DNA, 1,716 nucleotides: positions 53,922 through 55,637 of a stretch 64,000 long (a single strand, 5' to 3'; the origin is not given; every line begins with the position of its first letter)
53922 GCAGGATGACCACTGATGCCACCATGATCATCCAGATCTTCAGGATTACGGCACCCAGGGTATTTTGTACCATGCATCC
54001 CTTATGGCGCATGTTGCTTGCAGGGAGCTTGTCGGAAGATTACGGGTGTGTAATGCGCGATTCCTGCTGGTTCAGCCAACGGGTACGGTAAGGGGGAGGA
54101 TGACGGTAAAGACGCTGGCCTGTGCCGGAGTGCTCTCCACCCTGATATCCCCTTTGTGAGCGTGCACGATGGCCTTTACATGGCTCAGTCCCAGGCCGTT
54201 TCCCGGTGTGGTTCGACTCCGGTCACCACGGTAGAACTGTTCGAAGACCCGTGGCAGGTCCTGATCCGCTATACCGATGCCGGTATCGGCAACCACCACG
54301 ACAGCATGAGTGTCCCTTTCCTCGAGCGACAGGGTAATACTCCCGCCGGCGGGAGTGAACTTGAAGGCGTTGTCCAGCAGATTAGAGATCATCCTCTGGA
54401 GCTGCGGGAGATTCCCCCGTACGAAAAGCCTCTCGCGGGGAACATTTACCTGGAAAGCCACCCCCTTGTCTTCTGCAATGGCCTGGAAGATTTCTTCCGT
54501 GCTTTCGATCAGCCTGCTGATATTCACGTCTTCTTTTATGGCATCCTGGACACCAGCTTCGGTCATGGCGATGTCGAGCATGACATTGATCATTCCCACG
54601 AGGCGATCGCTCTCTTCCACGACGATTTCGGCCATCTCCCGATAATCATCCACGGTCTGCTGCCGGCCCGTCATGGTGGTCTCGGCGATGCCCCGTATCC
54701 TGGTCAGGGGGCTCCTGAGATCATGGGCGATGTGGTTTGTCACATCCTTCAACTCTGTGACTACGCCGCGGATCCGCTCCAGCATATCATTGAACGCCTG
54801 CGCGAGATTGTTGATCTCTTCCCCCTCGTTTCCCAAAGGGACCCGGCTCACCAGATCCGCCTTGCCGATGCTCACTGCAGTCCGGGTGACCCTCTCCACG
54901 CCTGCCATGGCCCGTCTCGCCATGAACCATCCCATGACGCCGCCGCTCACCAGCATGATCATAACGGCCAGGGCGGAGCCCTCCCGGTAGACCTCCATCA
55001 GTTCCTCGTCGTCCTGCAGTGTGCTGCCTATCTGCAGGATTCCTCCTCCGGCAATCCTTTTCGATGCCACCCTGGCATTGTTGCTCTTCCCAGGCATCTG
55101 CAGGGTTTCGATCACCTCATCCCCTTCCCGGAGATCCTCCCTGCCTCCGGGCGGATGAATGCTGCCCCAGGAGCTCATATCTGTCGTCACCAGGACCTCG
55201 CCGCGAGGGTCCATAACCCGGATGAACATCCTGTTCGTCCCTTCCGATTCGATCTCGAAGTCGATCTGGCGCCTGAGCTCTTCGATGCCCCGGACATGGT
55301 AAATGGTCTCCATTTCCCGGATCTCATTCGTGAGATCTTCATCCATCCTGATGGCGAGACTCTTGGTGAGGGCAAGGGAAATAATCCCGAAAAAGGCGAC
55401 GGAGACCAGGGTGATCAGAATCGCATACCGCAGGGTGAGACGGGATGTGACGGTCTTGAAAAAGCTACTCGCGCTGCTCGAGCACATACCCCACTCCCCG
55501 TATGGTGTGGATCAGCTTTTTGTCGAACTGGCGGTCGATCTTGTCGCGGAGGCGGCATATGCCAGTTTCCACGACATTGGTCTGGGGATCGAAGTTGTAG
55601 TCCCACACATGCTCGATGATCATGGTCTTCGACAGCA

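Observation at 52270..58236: GT-C transferase + two-component system + coupled GT2/TVP38 pair: candidate Gtr-like surface-glycosylation module with a DedA-type protein in the flippase slot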

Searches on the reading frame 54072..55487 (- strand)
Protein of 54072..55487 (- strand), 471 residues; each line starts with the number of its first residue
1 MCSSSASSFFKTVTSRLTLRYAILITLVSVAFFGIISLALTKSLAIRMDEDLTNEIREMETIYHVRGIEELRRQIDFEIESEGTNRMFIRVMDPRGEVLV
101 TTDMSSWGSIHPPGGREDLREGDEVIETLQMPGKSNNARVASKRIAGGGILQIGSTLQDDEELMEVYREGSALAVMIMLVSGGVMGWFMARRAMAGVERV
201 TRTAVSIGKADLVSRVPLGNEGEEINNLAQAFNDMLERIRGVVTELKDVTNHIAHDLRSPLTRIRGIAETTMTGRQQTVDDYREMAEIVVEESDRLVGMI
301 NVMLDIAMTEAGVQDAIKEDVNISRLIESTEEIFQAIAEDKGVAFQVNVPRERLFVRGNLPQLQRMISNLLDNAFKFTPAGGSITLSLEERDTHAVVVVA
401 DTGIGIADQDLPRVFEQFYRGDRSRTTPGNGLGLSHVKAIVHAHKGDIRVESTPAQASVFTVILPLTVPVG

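Call 5: search_protein_families(library=pfam, proteins=[window:54072-55487:-], max_evalue=0.001)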
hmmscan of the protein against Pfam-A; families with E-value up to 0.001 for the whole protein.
window:54072-55487:- (471 aa): 3 families
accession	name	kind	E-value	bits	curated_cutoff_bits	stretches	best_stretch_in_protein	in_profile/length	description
PF02518.31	HATPase_c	-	8.2e-30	103.9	26.4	1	361-467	4-110/111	Histidine kinase-, DNA gyrase B-, and HSP90-like ATPase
PF00512.31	HisKA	-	1.1e-11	45.1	26.9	1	247-312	3-66/66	His Kinase A (phospho-acceptor) domain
PF00672.30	HAMP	-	3.1e-08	34.3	25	1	188-240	1-52/53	HAMP domain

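Call 103: search_protein_families(library=ncbifam, proteins=[window:54072-55487:-], max_evalue=1e-20)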
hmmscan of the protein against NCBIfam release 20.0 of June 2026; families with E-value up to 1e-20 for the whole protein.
window:54072-55487:- (471 aa): 49 families (the best 25 are shown)
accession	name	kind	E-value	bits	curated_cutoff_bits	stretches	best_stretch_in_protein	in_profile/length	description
TIGR01386.1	cztS_silS_copS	subfamily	1.8e-72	244.8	292.55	1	16-464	3-456/457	heavy metal sensor histidine kinase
NF046044.1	PnpS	equivalog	5.5e-57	193.5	400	1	216-465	142-390/390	two-component system histidine kinase PnpS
NF041735.1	hist_kin_RppB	equivalog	4.7e-54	183.8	400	1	246-465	216-438/438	two-component system sensor histidine kinase RppB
NF033092.0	HK_WalK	equivalog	9.2e-53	179.7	725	1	249-466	375-594/594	cell wall metabolism sensor histidine kinase WalK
TIGR02966.1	phoR_proteo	equivalog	1.4e-50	172.2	334.2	1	247-464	115-333/333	phosphate regulon sensor histidine kinase PhoR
NF045903.1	CuHisKinLciSLeg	equivalog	2.2e-48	165.5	700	1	185-464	78-356/357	copper-responsive two-component system sensor histidine kinase LciS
NF008312.0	PRK11100.1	equivalog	2.3e-47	161.9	356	1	170-466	183-474/477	two-component system sensor histidine kinase CreC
NF007345.0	PRK09835.1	subfamily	1.5e-45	155.7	423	1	189-465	205-479/482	Cu(+)/Ag(+) sensor histidine kinase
NF040691.1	MtrAB_MtrB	equivalog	1.4e-44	153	450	1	153-466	172-492/507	MtrAB system histidine kinase MtrB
NF012163.2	BaeS_SmeS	equivalog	4.4e-41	141.3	500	1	171-455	166-447/457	sensor histidine kinase efflux regulator BaeS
NF007007.0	PRK09470.1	equivalog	5.4e-39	134.4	486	1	163-467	163-460/463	envelope stress sensor histidine kinase CpxA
NF007837.0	PRK10549.1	equivalog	6.8e-39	133.9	603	1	169-467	164-459/466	envelope stress sensor histidine kinase BaeS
NF033091.0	HK_VanS_ACDEFG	equivalog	2.9e-38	131.7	400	1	205-465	33-293/293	vancomycin resistance histidine kinase VanS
NF007004.0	PRK09467.1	equivalog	1.3e-37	129.7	415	1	172-466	162-436/440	two-component system sensor histidine kinase EnvZ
NF008235.0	PRK11006.1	equivalog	2e-35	122.5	390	1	248-466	206-423/431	phosphate regulon sensor histidine kinase PhoR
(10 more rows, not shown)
